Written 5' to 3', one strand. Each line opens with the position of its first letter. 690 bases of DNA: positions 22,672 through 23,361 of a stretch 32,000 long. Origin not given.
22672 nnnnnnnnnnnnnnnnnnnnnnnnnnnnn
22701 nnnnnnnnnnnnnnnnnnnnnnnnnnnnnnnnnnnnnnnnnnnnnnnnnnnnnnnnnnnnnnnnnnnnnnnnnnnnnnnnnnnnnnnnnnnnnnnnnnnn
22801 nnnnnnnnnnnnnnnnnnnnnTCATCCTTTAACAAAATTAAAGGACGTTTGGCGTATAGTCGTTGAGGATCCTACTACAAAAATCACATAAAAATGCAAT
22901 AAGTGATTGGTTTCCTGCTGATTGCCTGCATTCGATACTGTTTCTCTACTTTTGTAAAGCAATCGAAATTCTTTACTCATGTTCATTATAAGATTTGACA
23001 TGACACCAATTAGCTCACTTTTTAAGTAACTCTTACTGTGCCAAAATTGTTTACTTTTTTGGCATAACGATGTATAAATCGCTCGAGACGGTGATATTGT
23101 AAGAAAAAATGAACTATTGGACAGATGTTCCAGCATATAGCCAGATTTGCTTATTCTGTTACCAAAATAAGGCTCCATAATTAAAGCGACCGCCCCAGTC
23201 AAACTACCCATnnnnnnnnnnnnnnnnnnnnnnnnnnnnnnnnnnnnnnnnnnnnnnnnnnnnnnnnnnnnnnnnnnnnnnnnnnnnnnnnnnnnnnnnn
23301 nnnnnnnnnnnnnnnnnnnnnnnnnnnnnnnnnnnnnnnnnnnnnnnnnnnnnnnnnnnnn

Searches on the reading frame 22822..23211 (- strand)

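Call 10: search_protein_families(library=pfam, proteins=[window:22822-23211:-], max_evalue=0.1)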
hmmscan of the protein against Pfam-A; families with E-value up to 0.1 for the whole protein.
window:22822-23211:- (129 aa): 1 family
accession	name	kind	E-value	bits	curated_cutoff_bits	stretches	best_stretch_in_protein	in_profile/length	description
PF18794.7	HSM3_C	-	0.0096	16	25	1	49-82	87-120/177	DNA mismatch repair protein HSM3, C terminal domain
